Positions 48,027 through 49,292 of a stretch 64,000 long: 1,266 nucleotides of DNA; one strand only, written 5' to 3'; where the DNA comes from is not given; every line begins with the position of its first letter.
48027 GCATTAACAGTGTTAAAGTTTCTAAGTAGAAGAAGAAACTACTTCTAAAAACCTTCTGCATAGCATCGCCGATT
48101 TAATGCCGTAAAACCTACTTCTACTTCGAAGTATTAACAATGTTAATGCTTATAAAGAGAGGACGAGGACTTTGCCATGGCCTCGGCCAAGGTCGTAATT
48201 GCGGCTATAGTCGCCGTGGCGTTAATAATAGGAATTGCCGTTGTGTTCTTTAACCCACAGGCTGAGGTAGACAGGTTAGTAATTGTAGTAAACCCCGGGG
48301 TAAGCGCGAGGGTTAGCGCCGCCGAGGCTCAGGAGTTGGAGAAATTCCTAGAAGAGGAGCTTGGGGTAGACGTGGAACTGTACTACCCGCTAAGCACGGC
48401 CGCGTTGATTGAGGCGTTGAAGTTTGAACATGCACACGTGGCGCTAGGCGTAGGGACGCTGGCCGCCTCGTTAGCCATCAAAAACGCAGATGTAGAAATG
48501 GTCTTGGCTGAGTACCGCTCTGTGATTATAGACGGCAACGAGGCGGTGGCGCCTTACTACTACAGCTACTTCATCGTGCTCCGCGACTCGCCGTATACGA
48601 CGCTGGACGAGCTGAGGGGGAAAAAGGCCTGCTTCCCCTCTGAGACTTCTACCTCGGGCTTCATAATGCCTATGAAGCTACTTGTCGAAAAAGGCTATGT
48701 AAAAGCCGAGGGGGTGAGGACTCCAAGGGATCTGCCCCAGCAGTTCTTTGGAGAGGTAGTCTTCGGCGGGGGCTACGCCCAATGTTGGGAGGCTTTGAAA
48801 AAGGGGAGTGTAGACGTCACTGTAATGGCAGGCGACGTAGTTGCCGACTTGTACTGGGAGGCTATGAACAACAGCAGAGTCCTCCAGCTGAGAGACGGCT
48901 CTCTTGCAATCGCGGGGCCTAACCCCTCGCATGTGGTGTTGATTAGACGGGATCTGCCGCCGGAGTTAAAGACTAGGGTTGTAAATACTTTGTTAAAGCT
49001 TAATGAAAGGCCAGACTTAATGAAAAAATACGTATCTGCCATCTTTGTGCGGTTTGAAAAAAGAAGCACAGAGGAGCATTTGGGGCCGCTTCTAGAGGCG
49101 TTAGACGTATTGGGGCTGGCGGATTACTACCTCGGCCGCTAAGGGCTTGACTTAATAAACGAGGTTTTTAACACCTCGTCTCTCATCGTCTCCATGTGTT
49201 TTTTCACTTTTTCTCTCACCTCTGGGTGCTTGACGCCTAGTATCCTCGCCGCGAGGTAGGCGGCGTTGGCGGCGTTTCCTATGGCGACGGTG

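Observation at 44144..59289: Shared palindromic operator TTAAC-N3-GTTAA at four transporter promoters (ZIP, both faces of the phnC/phnD divergent region, feoB)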

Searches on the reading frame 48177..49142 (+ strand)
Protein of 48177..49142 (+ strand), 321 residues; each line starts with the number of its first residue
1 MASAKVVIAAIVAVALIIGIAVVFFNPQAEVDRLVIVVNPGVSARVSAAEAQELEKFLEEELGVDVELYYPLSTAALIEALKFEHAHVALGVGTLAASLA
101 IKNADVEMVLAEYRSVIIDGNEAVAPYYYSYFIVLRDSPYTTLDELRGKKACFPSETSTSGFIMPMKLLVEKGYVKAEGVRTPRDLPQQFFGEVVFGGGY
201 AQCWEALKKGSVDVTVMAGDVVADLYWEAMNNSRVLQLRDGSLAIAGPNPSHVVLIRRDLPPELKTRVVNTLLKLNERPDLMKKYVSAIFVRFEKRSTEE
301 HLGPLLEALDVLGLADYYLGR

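Call 8: search_protein_families(library=pfam, proteins=[window:48177-49142:+])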
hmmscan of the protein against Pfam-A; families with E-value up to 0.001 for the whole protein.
window:48177-49142:+ (321 aa): 2 families
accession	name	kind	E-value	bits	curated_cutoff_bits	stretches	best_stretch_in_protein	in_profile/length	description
PF12974.12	Phosphonate-bd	-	7.5e-37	127.4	27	1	36-283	1-227/242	ABC transporter, phosphonate, periplasmic substrate-binding protein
PF00405.22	Transferrin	-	0.00073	19.3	20.3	1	117-182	76-138/328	Transferrin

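Call 14: find_encoding_contigs(protein=window:48177-49142:+, flank=10000, max_places=10)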
Protein window:48177-49142:+ (321 aa): 12 contigs read that carry it; 9 places shown.
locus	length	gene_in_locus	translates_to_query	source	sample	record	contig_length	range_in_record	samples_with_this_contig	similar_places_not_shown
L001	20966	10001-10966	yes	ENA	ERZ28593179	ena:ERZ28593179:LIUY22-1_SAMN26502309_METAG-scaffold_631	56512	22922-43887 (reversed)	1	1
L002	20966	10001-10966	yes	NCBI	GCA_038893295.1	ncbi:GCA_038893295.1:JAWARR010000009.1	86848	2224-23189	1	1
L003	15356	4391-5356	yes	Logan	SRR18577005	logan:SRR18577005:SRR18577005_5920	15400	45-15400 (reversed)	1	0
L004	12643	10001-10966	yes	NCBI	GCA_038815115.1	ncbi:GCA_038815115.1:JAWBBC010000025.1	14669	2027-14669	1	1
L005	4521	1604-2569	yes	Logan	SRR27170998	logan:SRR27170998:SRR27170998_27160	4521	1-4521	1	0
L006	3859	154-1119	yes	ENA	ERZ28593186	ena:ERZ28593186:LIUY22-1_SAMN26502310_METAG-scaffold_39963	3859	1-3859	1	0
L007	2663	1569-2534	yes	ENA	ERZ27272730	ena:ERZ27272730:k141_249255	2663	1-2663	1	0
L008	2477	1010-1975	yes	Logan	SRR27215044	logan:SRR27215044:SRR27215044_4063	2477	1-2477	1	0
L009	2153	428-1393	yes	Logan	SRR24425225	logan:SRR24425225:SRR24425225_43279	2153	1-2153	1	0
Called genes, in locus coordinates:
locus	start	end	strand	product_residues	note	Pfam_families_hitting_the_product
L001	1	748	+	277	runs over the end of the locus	PF02558:ApbA, PF08546:ApbA_C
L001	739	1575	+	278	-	PF00288:GHMP_kinases_N (weak)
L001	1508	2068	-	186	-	PF05942:PaREP1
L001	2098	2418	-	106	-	-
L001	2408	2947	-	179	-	PF01814:Hemerythrin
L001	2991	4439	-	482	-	PF00115:COX1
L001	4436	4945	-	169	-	-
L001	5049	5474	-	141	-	-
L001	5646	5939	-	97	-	-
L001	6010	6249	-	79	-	-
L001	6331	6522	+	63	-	PF00127:Copper-bind (weak)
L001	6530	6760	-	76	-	-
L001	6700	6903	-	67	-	-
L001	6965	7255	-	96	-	-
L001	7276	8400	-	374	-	PF22660:RS_preATP-grasp-like, PF02222:ATP-grasp, PF17769:PurK_C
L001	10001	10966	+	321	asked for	PF12974:Phosphonate-bd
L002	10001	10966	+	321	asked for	PF12974:Phosphonate-bd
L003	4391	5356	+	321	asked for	PF12974:Phosphonate-bd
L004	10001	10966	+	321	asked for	PF12974:Phosphonate-bd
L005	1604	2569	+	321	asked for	PF12974:Phosphonate-bd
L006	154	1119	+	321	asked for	PF12974:Phosphonate-bd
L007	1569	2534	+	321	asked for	PF12974:Phosphonate-bd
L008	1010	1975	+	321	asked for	PF12974:Phosphonate-bd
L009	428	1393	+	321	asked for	PF12974:Phosphonate-bd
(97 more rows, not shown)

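Call 18: find_related_loci(query=window:48177-49139:+, collection=genome_contigs, flank=10000)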
Query window:48177-49139:+ (321 aa) in genome_contigs; peptide patterns used: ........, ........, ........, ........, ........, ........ (x = any residue, [..] = any of these).
62 stretches matched a pattern; 9 encode a relative of the query (tblastn E <= 1e-3); 9 distinct loci.
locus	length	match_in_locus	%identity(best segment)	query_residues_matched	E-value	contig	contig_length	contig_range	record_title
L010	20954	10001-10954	71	4-321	2e-141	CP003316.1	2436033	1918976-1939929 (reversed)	Pyrobaculum oguniense TE7, complete genome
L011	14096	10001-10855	69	32-317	2e-136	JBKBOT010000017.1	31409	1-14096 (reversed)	MAG: Pyrobaculum sp. isolate 21I_056.bin.4 NODE_17_length_31409_cov_9.679401, whole genome shotgun sequence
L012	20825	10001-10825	69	47-321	4e-130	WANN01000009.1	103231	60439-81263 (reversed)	MAG: Thermoproteaceae archaeon isolate S141_100_esom k151_157801, whole genome shotgun sequence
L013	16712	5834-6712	67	29-321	7e-128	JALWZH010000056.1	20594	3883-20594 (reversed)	MAG: Thermoproteales archaeon isolate T2_metabat1_scaf2bin.089 T2_NODE_2230_length_20594_cov_3.505936, whole genome shot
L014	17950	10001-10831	60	29-319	3e-110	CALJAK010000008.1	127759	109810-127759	MAG: uncultured Thermoproteales archaeon isolate S1_Bin_MAXBIN__103_1 genome assembly, contig: c_000001048410, whole gen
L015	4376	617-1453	46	33-314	3e-72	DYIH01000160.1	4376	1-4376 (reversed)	MAG TPA_asm: Thermaerobacter marianensis isolate TT109_2_68_7 Afr_mines_TT109_2734_length_4376_cov_2_586901, whole genom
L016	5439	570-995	34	52-213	3e-13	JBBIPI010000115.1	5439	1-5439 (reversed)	MAG: Clostridiales bacterium isolate MTF170219_bin_3 NODE_2053_length_5439_cov_3.72082, whole genome shotgun sequence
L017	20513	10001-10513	24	31-214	3e-8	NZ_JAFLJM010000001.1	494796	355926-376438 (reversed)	Alkalihalobacillus sp. BA299 1, whole genome shotgun sequence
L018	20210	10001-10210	30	117-185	2e-6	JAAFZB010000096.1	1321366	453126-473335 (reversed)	Flavihumibacter soli strain R14 713, whole genome shotgun sequence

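Call 37: search_protein_families(library=ncbifam, proteins=[window:48177-49142:+], max_evalue=0.01)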
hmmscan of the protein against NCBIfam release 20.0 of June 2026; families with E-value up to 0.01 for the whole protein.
window:48177-49142:+ (321 aa): 3 families
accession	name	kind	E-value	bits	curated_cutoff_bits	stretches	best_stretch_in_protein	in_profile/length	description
TIGR01098.1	3A0109s03R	subfamily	7.3e-36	123.9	112.05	1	14-275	11-253/253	phosphate/phosphite/phosphonate ABC transporter substrate-binding protein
TIGR03431.1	PhnD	equivalog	1.5e-29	103.3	261.1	1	6-295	5-270/288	phosphonate ABC transporter substrate-binding protein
TIGR04553.1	ABC_peri_selen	hypoth_equivalog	1.4e-11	44.3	250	1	50-292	18-246/266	putative selenate ABC transporter substrate-binding protein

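Call 55: search_solved_structures(query=window:48177-49142:+, max_evalue=0.001, show_alignments=2)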
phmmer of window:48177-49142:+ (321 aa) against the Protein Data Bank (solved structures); distinct sequences matched with E-value up to 0.001: 25.
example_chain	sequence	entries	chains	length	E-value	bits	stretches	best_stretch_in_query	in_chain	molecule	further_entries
6xr0_M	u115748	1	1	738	1.6e-12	50.9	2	122-207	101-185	Melanotransferrin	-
5o2j_A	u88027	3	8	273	4e-09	39.8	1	29-292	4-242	Probable phosphite transport system-binding protein PtxB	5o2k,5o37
6wb6_A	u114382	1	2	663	1.9e-08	37.5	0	128-178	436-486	Transferrin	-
5lv1_A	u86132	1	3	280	2.7e-06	30.4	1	26-277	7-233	PtxB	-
3s4u_A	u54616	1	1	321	3e-06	30.3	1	57-178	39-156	PhnD, subunit of alkylphosphonate ABC transporter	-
3p7i_A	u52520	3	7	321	3e-06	30.3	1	57-178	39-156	PhnD, subunit of alkylphosphonate ABC transporter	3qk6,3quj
5jvb_A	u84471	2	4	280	3.1e-06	30.3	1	29-291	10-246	Phosphonate ABC transporter, periplasmic phosphonate-binding protein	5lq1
7q1l_A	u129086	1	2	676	8.3e-06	28.9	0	124-172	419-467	Serotransferrin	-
6uj6_A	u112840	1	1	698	8.3e-06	28.9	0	122-172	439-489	Transferrin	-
2hav_A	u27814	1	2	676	8.4e-06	28.8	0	124-172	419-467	Serotransferrin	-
4h0w_A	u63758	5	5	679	8.4e-06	28.8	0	124-172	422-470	Serotransferrin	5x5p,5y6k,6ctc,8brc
6soy_C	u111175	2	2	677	8.4e-06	28.8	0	124-172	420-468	Serotransferrin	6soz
28mr_A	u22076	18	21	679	8.5e-06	28.8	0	124-172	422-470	Serotransferrin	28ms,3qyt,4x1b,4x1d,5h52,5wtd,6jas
9dc4_F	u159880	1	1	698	9e-06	28.7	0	124-172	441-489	Serotransferrin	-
5dyh_A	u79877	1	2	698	9.1e-06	28.7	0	124-172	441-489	Serotransferrin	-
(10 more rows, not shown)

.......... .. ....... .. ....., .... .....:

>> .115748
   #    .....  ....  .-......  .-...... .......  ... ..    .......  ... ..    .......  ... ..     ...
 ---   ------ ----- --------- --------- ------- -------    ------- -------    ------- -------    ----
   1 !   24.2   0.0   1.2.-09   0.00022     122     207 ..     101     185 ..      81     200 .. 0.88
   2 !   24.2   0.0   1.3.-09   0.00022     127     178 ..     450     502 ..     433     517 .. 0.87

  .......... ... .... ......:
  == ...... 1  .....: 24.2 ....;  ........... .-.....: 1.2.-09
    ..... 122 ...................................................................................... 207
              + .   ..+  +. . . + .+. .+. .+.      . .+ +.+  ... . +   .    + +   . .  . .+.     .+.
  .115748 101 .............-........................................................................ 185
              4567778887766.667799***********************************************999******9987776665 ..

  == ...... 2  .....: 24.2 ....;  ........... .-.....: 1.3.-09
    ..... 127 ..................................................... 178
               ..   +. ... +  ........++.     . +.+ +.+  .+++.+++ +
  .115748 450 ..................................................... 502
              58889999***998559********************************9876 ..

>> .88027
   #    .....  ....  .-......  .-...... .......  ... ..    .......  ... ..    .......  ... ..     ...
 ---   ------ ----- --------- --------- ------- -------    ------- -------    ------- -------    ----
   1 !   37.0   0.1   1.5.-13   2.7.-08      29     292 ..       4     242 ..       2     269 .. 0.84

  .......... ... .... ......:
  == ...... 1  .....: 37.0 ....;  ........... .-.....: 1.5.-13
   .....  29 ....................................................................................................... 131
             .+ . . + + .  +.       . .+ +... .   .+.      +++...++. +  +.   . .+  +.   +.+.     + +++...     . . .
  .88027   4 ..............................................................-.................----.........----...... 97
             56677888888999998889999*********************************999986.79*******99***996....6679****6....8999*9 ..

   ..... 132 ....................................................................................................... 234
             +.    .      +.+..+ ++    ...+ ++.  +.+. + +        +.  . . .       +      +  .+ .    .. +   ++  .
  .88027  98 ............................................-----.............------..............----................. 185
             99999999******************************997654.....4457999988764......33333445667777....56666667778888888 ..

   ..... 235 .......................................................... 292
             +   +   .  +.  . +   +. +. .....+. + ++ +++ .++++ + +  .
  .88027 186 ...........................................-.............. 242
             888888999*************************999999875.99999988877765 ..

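Call 80: search_protein_representatives(protein=window:48177-49139:+)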
Query: 321 residues. Proteins with E-value up to 0.001 (for the whole library): 867; up to 1e-10: 131; up to 1e-30: 17. The best 150 are listed.
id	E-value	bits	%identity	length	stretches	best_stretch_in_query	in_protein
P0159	9.3e-130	449.0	68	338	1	29-321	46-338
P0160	1.2e-96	340.3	56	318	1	7-315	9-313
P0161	5.4e-66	239.7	48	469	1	29-313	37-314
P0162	1.5e-64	234.9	45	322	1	29-315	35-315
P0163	1.9e-64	234.6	48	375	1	12-314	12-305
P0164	3.9e-62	227.0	48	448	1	30-315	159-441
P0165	1.6e-60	221.7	45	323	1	22-305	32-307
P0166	8.4e-58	212.7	42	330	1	27-314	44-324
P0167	4.4e-54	200.5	47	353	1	33-315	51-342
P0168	1.4e-50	189.1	39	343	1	3-310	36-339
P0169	1.2e-46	176.1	59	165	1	6-161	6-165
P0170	7.0e-44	167.0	43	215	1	99-310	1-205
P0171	3.7e-42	161.4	38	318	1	10-314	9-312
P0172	1.1e-41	159.8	38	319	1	34-314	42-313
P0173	2.9e-33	132.2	52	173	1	106-230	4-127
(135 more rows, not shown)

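Call 90: search_solved_structures(query=A1, max_evalue=0.001, show_alignments=4)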
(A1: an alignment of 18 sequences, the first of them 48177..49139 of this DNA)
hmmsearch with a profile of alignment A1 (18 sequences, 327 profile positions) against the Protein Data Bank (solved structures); distinct sequences matched with E-value up to 0.001: 90 (the best 60 are shown).
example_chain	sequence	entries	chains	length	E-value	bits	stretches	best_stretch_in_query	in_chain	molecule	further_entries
5o2j_A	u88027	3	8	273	7.8e-28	100.7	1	37-288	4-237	Probable phosphite transport system-binding protein PtxB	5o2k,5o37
5jvb_A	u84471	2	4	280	1.1e-26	96.9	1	31-292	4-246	Phosphonate ABC transporter, periplasmic phosphonate-binding protein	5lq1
5lv1_A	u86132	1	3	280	2.4e-23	85.9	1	35-281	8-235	PtxB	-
3s4u_A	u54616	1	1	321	1.3e-22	83.5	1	35-291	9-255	PhnD, subunit of alkylphosphonate ABC transporter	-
3p7i_A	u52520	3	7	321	2.4e-22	82.6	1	35-291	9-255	PhnD, subunit of alkylphosphonate ABC transporter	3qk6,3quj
9lf9_A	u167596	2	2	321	1.1e-20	77.1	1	32-320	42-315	Phosphonate ABC transporter, periplasmic phosphonate-binding protein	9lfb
3n5l_A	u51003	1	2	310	1.2e-18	70.4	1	46-283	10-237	Binding protein component of ABC phosphonate transporter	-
6x6b_A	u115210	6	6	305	1.3e-18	70.3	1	37-292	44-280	ArrX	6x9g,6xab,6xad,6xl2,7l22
6ghq_A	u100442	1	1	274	4.9e-17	65.2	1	41-295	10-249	Probable phosphite transport system-binding protein HtxB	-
5me4_A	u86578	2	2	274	5.1e-17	65.1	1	41-295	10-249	Probable phosphite transport system-binding protein HtxB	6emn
6ght_A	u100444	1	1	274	6.9e-17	64.7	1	41-295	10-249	Probable phosphite transport system-binding protein HtxB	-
6x8w_A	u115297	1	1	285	1.1e-16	63.9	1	38-292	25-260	ArrX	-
6esk_A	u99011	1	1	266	7.8e-15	57.9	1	60-301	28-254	Putative periplasmic phosphite-binding-like protein (Pbl) PtxB-like protein designated Aio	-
6esv_A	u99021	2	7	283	8.8e-15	57.8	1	60-301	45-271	Putative periplasmic phosphite-binding-like protein (Pbl) PtxB-like protein designated Aio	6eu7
8ed5_A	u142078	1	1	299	8.8e-15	57.7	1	60-301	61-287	Putative periplasmic phosphite-binding-like protein (Pbl) PtxB-like protein designated Aio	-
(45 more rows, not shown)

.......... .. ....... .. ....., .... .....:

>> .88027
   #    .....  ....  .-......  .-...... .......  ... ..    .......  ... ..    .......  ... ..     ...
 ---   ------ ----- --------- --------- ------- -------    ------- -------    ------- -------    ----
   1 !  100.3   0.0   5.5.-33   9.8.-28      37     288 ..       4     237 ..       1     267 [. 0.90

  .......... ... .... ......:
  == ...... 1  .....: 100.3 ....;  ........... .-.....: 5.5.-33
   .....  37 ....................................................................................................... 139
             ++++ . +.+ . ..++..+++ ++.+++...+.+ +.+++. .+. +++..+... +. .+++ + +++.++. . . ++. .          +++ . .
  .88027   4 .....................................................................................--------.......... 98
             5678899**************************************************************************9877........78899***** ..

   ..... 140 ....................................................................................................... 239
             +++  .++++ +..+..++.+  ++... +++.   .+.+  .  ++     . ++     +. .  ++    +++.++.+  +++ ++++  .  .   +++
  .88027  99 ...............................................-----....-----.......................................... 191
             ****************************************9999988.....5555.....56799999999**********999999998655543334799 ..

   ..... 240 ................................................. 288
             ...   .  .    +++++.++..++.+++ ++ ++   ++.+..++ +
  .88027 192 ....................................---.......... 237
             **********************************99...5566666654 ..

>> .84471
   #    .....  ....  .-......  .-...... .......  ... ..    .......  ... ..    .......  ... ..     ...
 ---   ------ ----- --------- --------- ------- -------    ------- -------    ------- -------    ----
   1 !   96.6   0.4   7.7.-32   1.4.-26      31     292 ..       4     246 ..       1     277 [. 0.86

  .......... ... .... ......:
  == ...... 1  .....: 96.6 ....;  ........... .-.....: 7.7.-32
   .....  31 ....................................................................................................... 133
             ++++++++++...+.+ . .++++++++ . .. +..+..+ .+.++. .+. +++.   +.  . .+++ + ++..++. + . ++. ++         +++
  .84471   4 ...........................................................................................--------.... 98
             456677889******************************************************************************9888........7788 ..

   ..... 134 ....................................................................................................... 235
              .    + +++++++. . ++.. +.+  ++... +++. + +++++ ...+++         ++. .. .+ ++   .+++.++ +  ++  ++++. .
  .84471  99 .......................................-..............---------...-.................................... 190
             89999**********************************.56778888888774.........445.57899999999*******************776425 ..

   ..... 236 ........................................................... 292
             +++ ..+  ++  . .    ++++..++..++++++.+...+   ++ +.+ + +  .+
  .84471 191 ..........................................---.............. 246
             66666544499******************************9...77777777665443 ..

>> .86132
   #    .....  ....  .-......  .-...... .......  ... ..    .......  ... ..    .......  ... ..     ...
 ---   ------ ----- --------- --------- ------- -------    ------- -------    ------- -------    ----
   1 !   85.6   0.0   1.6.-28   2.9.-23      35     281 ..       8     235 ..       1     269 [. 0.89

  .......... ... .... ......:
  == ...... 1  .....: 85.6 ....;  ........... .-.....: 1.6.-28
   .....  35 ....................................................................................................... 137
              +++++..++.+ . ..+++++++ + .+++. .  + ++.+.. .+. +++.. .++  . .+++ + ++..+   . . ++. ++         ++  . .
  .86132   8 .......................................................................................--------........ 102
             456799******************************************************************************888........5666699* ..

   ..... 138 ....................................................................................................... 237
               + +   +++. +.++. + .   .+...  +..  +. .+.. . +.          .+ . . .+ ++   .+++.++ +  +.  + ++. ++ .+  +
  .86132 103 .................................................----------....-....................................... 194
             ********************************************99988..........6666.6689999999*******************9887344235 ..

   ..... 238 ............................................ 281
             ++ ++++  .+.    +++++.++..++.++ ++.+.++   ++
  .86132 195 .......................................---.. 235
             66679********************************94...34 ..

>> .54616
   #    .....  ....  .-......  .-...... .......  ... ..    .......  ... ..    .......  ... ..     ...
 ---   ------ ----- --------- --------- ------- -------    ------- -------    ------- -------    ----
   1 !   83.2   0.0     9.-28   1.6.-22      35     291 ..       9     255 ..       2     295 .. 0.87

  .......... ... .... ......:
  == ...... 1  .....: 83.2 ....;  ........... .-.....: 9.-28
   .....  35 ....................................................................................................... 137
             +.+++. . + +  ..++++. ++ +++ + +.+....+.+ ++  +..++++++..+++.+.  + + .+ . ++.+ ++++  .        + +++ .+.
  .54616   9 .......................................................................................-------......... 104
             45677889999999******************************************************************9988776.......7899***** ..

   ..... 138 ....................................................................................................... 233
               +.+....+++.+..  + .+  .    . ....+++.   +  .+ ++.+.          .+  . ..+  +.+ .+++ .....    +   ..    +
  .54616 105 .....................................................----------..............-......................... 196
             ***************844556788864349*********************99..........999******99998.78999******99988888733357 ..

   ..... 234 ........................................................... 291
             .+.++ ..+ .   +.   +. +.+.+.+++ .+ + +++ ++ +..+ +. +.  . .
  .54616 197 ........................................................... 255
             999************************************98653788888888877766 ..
